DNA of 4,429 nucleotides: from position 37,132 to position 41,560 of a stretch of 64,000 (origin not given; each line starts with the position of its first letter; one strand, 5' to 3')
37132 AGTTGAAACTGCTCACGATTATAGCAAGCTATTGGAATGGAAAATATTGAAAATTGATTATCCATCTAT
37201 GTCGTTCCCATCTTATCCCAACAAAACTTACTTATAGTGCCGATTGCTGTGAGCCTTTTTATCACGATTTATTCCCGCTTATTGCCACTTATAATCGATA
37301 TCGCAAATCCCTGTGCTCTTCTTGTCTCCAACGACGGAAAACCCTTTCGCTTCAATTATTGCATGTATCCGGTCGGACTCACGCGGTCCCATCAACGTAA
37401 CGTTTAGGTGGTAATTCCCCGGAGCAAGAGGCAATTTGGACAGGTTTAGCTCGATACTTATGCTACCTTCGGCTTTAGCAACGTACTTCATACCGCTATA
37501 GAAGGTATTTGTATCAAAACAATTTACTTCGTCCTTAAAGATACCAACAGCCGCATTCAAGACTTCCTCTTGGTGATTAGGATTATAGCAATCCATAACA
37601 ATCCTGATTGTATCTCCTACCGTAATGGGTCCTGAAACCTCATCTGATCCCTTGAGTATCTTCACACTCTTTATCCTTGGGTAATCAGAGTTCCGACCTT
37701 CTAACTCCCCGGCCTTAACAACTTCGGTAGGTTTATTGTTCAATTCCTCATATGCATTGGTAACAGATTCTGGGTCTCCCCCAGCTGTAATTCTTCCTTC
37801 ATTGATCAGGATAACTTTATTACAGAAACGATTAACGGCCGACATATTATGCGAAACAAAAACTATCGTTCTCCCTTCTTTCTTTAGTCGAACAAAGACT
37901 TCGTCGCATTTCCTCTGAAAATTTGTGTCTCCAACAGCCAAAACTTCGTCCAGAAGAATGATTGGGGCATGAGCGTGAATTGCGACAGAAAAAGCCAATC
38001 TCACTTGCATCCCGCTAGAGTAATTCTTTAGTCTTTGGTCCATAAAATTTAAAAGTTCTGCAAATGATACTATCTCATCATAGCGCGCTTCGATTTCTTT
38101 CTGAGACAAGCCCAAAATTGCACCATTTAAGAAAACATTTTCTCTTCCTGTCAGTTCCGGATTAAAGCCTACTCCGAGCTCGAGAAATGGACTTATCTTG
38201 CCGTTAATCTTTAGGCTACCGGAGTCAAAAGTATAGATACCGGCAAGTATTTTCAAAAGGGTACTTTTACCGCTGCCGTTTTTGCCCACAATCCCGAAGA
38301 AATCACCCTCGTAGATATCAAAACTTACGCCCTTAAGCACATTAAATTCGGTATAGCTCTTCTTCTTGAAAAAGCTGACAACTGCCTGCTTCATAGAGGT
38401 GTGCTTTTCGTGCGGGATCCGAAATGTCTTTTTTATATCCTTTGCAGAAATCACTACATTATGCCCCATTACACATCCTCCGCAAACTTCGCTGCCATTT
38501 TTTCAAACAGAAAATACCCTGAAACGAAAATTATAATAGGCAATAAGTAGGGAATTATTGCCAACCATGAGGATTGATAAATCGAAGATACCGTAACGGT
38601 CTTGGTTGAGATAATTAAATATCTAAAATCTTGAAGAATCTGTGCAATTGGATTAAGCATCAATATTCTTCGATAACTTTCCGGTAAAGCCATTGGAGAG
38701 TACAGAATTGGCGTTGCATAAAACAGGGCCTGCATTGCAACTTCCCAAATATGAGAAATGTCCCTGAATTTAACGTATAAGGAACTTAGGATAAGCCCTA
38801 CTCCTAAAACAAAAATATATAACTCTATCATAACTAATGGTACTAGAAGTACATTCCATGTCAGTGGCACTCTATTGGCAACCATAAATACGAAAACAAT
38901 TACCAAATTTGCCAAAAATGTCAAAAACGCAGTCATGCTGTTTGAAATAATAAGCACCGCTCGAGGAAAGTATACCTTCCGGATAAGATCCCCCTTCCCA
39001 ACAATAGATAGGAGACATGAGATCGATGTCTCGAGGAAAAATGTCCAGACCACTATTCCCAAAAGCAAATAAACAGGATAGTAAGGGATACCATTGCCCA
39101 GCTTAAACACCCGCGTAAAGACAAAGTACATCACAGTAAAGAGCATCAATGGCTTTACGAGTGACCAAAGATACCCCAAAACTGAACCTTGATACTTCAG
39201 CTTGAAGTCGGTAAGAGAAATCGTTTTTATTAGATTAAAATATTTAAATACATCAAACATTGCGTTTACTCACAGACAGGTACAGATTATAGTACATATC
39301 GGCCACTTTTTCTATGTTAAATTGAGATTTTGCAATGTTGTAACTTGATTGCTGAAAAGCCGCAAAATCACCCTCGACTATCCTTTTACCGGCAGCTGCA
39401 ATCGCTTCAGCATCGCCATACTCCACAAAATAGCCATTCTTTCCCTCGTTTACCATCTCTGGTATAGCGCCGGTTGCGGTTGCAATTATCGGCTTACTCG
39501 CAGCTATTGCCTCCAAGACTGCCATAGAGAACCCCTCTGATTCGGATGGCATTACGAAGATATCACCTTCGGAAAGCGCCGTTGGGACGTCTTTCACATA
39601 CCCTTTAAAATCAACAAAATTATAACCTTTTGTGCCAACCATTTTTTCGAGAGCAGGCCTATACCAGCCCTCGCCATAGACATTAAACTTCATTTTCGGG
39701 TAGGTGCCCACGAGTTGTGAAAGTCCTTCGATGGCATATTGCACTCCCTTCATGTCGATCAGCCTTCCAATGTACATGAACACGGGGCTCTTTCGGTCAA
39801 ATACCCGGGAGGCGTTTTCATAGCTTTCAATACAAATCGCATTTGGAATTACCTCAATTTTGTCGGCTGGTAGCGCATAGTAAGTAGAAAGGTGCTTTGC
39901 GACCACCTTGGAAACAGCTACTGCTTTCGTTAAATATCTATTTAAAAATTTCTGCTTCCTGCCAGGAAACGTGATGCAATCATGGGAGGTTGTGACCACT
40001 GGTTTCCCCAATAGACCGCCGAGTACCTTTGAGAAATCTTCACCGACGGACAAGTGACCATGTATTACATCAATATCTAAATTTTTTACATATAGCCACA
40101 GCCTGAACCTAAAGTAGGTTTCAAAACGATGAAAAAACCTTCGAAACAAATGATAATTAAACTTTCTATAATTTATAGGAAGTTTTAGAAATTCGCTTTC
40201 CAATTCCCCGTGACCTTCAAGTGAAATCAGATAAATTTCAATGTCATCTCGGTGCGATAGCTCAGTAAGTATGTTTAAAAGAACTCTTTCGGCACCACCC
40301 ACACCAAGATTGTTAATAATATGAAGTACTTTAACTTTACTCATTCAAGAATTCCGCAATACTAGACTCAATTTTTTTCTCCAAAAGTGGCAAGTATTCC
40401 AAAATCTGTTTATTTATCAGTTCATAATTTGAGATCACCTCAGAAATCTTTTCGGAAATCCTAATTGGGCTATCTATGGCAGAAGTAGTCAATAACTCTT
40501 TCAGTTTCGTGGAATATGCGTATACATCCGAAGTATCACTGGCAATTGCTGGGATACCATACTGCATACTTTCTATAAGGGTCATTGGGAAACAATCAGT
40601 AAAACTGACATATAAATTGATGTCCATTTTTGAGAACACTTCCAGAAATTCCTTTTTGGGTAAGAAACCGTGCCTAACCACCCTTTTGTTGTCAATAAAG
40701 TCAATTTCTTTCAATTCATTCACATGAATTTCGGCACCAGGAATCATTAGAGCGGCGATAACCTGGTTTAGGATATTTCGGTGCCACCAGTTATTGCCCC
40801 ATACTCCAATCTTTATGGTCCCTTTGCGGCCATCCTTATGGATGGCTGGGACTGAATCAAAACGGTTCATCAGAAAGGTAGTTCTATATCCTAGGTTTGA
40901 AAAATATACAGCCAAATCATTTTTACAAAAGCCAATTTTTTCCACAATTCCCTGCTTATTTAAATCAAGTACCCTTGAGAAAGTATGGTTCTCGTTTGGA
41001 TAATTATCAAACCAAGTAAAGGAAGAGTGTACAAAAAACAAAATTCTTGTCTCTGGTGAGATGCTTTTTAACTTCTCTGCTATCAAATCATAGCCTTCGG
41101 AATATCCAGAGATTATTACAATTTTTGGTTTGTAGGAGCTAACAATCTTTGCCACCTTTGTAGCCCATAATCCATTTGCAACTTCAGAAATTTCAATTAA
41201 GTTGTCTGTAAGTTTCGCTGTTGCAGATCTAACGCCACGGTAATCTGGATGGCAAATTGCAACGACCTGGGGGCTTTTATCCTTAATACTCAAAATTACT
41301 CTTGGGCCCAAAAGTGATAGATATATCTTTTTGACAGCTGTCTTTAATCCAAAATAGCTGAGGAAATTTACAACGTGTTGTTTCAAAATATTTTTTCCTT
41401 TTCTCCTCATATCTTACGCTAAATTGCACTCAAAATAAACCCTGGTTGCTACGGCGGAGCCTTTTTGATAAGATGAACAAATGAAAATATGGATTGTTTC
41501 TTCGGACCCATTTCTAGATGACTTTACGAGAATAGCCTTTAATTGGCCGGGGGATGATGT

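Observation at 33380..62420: ABC-transporter-dependent glycopolymer pathway combining UDP-L-FucNAc synthesis, TagA/WecA-type priming, Gtr-like periplasmic glycosylation and an LtaS-like transferase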

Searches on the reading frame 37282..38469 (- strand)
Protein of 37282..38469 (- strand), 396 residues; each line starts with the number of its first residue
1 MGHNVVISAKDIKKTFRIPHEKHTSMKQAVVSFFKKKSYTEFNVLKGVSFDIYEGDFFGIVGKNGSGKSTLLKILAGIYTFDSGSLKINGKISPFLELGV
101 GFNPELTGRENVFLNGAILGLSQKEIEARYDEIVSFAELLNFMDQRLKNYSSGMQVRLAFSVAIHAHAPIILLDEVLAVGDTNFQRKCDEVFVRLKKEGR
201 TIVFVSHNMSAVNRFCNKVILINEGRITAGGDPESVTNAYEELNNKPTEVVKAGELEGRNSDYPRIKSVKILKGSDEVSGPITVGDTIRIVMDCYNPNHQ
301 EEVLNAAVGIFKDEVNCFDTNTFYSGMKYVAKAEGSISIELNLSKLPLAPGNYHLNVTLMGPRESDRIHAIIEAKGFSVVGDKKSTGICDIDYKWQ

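Call 3: search_protein_families(library=pfam, proteins=[window:37282-38469:-], max_evalue=0.001)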
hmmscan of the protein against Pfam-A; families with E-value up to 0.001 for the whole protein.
window:37282-38469:- (396 aa): 5 families
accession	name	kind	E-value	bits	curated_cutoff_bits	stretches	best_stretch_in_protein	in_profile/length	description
PF00005.33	ABC_tran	-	2.9e-22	80.2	25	1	45-176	1-135/137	ABC transporter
PF14524.12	Wzt_C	-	6.6e-12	46.1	30.4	1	265-391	11-143/143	Wzt C-terminal domain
PF13304.12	AAA_21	-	2.5e-07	31.5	27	1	57-112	1-56/304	AAA domain, putative AbiEii toxin, Type IV TA system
PF13476.12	AAA_23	-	0.00011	23.3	27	1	46-92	11-56/201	AAA domain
PF02463.25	SMC_N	-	0.00051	20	40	0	55-73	24-42/220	RecF/RecN/SMC N terminal domain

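Call 59: search_protein_families(library=pfam, proteins=[L011:3460-4326:+, L011:4336-6042:+], max_evalue=0.01)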
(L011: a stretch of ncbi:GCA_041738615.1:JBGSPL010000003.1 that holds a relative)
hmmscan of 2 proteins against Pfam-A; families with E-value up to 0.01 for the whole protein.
L011:3460-4326:+ (289 aa): 4 families
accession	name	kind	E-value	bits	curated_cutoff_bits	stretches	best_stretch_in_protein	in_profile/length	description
PF13641.12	Glyco_tranf_2_3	-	9.5e-06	26.2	27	1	143-198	159-214/230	Glycosyltransferase like family 2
PF13632.12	Glyco_trans_2_3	-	0.00016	22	27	1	144-196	73-124/198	Glycosyl transferase family group 2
PF02709.20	Glyco_transf_7C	-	0.00053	20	23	1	145-190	21-67/78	N-terminal domain of galactosyltransferase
PF00535.33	Glycos_transf_2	-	0.0026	18.2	23.3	1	61-137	54-129/168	Glycosyl transferase family 2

L011:4336-6042:+ (569 aa): 2 families
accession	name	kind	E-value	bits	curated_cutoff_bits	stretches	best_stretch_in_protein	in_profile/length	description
PF13641.12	Glyco_tranf_2_3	-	1.6e-05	25.5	27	0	290-393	25-124/230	Glycosyltransferase like family 2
PF00535.33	Glycos_transf_2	-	0.001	19.5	23.3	1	275-402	11-126/168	Glycosyl transferase family 2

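Call 74: search_protein_families(library=ncbifam, proteins=[window:37282-38469:-], max_evalue=1)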
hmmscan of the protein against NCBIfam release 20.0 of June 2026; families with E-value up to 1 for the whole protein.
window:37282-38469:- (396 aa): 195 families (the best 25 are shown)
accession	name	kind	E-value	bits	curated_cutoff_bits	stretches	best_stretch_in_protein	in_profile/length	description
NF010066.0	PRK13546.1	equivalog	1.5e-54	185.1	320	1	4-257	2-251/264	teichoic acids export ABC transporter ATP-binding subunit TagH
NF010065.0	PRK13545.1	equivalog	7.2e-52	176.8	538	1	32-246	27-240/549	teichoic acids export protein ATP-binding subunit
NF050108.1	galactan_ABC_ATP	equivalog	2.2e-51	174.4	400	1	16-242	10-242/244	galactan export ABC transporter ATP-binding subunit Wzt/RfbE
TIGR01188.1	drrA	subfamily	8.4e-38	130.4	312.45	2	104-246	79-218/302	daunorubicin resistance ABC transporter, ATP-binding protein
TIGR04521.1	ECF_ATPase_2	equivalog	2.6e-31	108.7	330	2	111-253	105-249/279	energy-coupling factor transporter ATPase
NF010060.0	PRK13537.1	equivalog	1.1e-30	106.6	521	1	20-237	5-234/314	nodulation factor ABC transporter ATP-binding protein NodI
TIGR04520.1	ECF_ATPase_1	equivalog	1.3e-29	103.5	315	2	119-253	106-240/269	energy-coupling factor transporter ATPase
NF010059.0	PRK13536.1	equivalog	3e-29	101.8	549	1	17-237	30-262/342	nodulation factor ABC transporter ATP-binding protein NodI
NF007082.0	PRK09536.1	equivalog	3.3e-27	95.6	537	2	134-238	124-228/402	corrinoid ABC transporter ATPase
NF006987.0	PRK09452.1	equivalog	4.7e-26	91.4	482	1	23-243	10-239/378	spermidine/putrescine ABC transporter ATP-binding protein PotA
TIGR01288.1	nodI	equivalog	6.2e-26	91.1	424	1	36-238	11-224/303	nodulation factor ABC transporter ATP-binding protein NodI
TIGR03740.1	galliderm_ABC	subfamily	6.9e-25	88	309.75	1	36-232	7-207/223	lantibiotic protection ABC transporter ATP-binding subunit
NF033858.1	ABC2_perm_RbbA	equivalog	1.6e-24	85.9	1050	1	14-240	250-488/909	ribosome-associated ATPase/putative transporter RbbA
TIGR03522.1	GldA_ABC_ATP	equivalog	1.7e-24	86.8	402.6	1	36-239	9-222/301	gliding motility-associated ABC transporter ATP-binding subunit GldA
NF008409.0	PRK11231.1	equivalog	1.9e-24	86.4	375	2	127-238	116-227/255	Fe(3+) dicitrate ABC transporter ATP-binding protein FecE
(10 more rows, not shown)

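Call 86: search_solved_structures(query=window:37282-38469:-, max_evalue=1e-20)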
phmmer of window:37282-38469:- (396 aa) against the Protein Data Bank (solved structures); distinct sequences matched with E-value up to 1e-20: 61 (the best 60 are shown).
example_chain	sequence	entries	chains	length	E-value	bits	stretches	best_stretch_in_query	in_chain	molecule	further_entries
8dku_A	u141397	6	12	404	2.1e-67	231.1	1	26-390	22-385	ABC transporter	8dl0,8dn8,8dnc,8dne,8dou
7k2t_A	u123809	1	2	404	5.1e-67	229.8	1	26-390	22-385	ABC transporter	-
6amx_A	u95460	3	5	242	1.7e-62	215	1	25-243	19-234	ABC transporter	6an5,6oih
6m96_A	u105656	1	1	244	4e-62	213.7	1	25-243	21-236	ABC transporter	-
7dd0_A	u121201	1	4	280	2.1e-51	178.4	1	10-242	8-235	Teichoic acids export ATP-binding protein TagH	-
9cfl_B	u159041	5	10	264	2.4e-47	165.1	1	4-261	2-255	Teichoic acids export ATP-binding protein TagH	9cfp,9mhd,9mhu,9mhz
6jbh_A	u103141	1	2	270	5.2e-47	164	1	40-242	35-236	TarH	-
9qfx_C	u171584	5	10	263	2.5e-44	155.1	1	42-241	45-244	ABC transporter ATP-binding protein | Probable o-antigen/lipopolysaccharide transport ATP-binding protein ABC transporter RfbE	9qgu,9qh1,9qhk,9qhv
9qhw_C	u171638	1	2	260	2.6e-44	155.1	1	42-241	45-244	ABC transporter ATP-binding protein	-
9qhj_C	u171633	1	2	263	6.6e-44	153.8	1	42-241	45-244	Probable o-antigen/lipopolysaccharide transport ATP-binding protein ABC transporter RfbE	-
9qhx_C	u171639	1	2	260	6.6e-44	153.8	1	42-241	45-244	ABC transporter ATP-binding protein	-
7tby_A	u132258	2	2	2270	2.1e-33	119.2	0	50-240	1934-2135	ATP-binding cassette, sub-family A (ABC1), member 1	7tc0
7tbz_A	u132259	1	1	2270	2.1e-33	119.2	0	50-240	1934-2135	ATP-binding cassette, sub-family A (ABC1), member 1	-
7tdt_A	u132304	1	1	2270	2.1e-33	119.2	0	50-240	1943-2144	Phospholipid-transporting ATPase ABCA1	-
5xjy_A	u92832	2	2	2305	2.2e-33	119.2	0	50-240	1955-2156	ATP-binding cassette sub-family A member 1 | Phospholipid-transporting ATPase ABCA1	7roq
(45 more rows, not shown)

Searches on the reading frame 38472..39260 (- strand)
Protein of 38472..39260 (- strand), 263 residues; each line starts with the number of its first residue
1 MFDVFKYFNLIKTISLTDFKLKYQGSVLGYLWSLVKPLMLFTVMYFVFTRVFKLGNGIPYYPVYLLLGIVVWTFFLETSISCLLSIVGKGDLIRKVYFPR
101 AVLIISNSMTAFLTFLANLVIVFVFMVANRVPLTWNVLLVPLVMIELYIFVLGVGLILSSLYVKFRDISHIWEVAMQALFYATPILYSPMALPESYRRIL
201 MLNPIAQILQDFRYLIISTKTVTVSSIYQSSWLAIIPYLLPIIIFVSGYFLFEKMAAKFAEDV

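Call 3: search_protein_families(library=pfam, proteins=[window:38472-39260:-], max_evalue=0.001)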
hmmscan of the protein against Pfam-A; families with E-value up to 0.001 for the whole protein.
window:38472-39260:- (263 aa): 1 family
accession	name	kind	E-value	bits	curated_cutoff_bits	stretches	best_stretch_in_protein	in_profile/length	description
PF01061.29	ABC2_membrane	-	1.2e-13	51.5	26.9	1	11-215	3-209/211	ABC-2 type transporter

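Call 74: search_protein_families(library=ncbifam, proteins=[window:38472-39260:-], max_evalue=1)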
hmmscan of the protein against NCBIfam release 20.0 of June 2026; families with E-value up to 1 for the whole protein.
window:38472-39260:- (263 aa): 3 families
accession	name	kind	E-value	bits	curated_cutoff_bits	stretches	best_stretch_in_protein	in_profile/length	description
NF050109.1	galactan_ABC_perm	equivalog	2.3e-17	63.4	380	1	5-236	18-247/272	galactan export ABC transporter permease subunit Wzm/RfbD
NF011648.0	PRK15066.1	subfamily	1.7e-05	24.5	225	1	118-233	122-236/257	ABC transporter permease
NF050053.1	CapPschTportKpsM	equivalog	2.6e-05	24.3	300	1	9-251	3-250/257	capsule polysaccharide transporter KpsM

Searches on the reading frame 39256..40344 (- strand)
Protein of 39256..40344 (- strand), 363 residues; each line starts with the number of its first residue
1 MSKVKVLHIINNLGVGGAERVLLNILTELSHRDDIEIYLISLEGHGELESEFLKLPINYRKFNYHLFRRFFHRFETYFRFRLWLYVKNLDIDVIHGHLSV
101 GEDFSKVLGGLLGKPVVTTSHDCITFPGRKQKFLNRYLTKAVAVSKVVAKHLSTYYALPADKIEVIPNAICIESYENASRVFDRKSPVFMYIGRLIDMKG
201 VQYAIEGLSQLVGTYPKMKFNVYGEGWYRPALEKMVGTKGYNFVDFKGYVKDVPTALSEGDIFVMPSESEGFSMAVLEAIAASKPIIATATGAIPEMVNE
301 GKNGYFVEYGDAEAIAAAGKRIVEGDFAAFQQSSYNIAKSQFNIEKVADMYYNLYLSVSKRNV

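Call 3: search_protein_families(library=pfam, proteins=[window:39256-40344:-], max_evalue=0.001)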
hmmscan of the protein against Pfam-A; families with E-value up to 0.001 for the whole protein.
window:39256-40344:- (363 aa): 5 families
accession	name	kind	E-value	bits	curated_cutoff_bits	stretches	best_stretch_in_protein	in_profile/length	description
PF13692.12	Glyco_trans_1_4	-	8.9e-33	114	27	1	187-322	2-139/142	Glycosyl transferases group 1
PF00534.26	Glycos_transf_1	-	5.5e-31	107.8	26.4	1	181-326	10-159/172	Glycosyl transferases group 1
PF13439.12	Glyco_transf_4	-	5.1e-21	75.9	28.5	1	15-171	1-167/170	Glycosyltransferase Family 4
PF20706.3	GT4-conflict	-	2.4e-08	33.8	26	1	162-291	174-313/385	Family 4 Glycosyltransferase in conflict systems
PF13579.12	Glyco_trans_4_4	-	1e-06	29.6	29.7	1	16-168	1-157/158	Glycosyl transferase 4-like domain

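Call 74: search_protein_families(library=ncbifam, proteins=[window:39256-40344:-], max_evalue=1)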
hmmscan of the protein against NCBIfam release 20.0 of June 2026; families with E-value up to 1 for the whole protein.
window:39256-40344:- (363 aa): 43 families (the best 25 are shown)
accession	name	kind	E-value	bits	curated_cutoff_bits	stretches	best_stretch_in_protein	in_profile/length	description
TIGR03088.1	stp2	hypoth_equivalog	1.3e-36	126.5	409.05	1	4-355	2-370/374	TIGR03088 family PEP-CTERM/XrtA system glycosyltransferase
TIGR03999.1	thiol_BshA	equivalog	1.8e-29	102.8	273.7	1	61-358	57-373/375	N-acetyl-alpha-D-glucosaminyl L-malate synthase BshA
NF047880.1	glyco_SdgA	exception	4.5e-20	71.7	800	1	181-345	310-477/488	serine-aspartate repeat adhesin O-glycosyltransferase SdgA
TIGR04157.1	glyco_rSAM_CFB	subfamily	6.1e-20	71.6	400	1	129-321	161-362/406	TIGR04157 family glycosyltransferase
NF041876.1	EPS_EpsE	equivalog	1.6e-19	70.4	400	1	126-331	150-367/389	exopolysaccharide biosynthesis GT4 family glycosyltransferase EpsE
TIGR02149.1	glgA_Coryne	subfamily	1.7e-18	66.9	302.4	2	252-358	276-390/391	glycogen synthase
NF050056.1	ProtGlycPglH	equivalog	1e-17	64.3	600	1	5-353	2-348/354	GalNAc-alpha-(1->4)-GalNAc-alpha-(1->3)-diNAcBac-PP-undecaprenol alpha-1,4-N-acetyl-D-galactosaminyltransferase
NF050063.1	ProtGlycPglJ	equivalog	1.5e-17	63.9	500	1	9-349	7-357/363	N-acetylgalactosamine-N,N'-diacetylbacillosaminyl-diphospho-undecaprenol 4-alpha-N-acetylgalactosaminyltransferase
NF047684.1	TeichurnBiosyTuaC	equivalog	2e-16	59.9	550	1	158-358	182-389/391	teichuronic acid biosynthesis protein TuaC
TIGR02918.1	TIGR02918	equivalog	8.8e-15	54.4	574.6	1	137-354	274-496/500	accessory Sec system glycosyltransferase GtfA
NF038229.1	Glyco4_Geo_Pelo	equivalog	3.6e-14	52.5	400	1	140-358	109-336/338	GPMC system family 4 glycosyltransferase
TIGR04005.1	wcaL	equivalog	4.4e-14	52.2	537.6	1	142-319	179-364/406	colanic acid biosynthesis glycosyltransferase WcaL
NF007396.0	PRK09922.1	equivalog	4.9e-14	52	385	1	4-329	3-330/361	lipopolysaccharide 1,6-galactosyltransferase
NF049988.1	MGlcDAGSynMgs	equivalog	3.2e-13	49.8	400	1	188-357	215-386/398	alpha-monoglucosyldiacylglycerol synthase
NF012028.0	PRK15484.1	subfamily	4e-12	45.9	618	2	260-349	277-369/380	lipopolysaccharide N-acetylglucosaminyltransferase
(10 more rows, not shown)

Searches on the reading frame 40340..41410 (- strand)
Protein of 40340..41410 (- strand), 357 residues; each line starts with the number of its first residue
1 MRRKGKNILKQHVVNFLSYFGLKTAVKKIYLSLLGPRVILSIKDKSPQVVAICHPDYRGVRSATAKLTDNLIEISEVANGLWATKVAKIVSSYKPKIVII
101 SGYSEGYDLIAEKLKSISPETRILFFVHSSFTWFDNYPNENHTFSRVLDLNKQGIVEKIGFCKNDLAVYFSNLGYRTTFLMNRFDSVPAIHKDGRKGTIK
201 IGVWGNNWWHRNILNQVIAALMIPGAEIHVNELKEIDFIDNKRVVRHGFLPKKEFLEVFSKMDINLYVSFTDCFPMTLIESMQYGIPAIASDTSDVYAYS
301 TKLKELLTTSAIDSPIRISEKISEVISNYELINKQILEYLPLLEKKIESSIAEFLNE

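Call 3: search_protein_families(library=pfam, proteins=[window:40340-41410:-], max_evalue=0.001)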
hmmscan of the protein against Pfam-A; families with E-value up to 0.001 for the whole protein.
window:40340-41410:- (357 aa): 2 families
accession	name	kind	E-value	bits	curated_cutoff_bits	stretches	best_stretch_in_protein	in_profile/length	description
PF00534.26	Glycos_transf_1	-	4.6e-08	33.2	26.4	1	242-333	73-163/172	Glycosyl transferases group 1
PF13692.12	Glyco_trans_1_4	-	4.7e-07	30.6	27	1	219-299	34-114/142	Glycosyl transferases group 1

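Call 25: search_protein_families(library=pfam, proteins=[window:40340-41410:-], max_evalue=10)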
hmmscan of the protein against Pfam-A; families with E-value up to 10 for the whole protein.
window:40340-41410:- (357 aa): 4 families
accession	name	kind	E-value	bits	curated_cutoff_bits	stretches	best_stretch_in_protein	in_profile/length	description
PF00534.26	Glycos_transf_1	-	4.6e-08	33.2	26.4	1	242-333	73-163/172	Glycosyl transferases group 1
PF13692.12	Glyco_trans_1_4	-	4.7e-07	30.6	27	1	219-299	34-114/142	Glycosyl transferases group 1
PF13524.12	Glyco_trans_1_2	-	0.0035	17.8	25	1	199-327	15-113/144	Glycosyl transferase-like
PF09824.15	ArsR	-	0.035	14.2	28.6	1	226-274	44-93/159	ArsR transcriptional regulator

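Call 74: search_protein_families(library=ncbifam, proteins=[window:40340-41410:-], max_evalue=1)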
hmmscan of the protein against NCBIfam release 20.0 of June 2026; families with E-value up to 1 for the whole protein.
window:40340-41410:- (357 aa): 6 families
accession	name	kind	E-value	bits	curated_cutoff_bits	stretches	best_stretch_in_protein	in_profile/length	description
TIGR04015.1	WcaC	equivalog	3.6e-07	29.7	784.85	1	213-293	256-338/405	colanic acid biosynthesis glycosyltransferase WcaC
TIGR04157.1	glyco_rSAM_CFB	subfamily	1.4e-06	27.6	400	1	242-340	281-372/406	TIGR04157 family glycosyltransferase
NF007396.0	PRK09922.1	equivalog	3.1e-05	23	385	1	261-297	259-295/361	lipopolysaccharide 1,6-galactosyltransferase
NF047684.1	TeichurnBiosyTuaC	equivalog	0.0021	17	550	1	232-336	261-361/391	teichuronic acid biosynthesis protein TuaC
TIGR03999.1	thiol_BshA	equivalog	0.0059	15.6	273.7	1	252-294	262-305/375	N-acetyl-alpha-D-glucosaminyl L-malate synthase BshA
NF046085.1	XrtY_assoc_Gly1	equivalog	0.042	12.7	400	1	241-328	264-349/387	XrtY-associated glycosyltransferase XYAG1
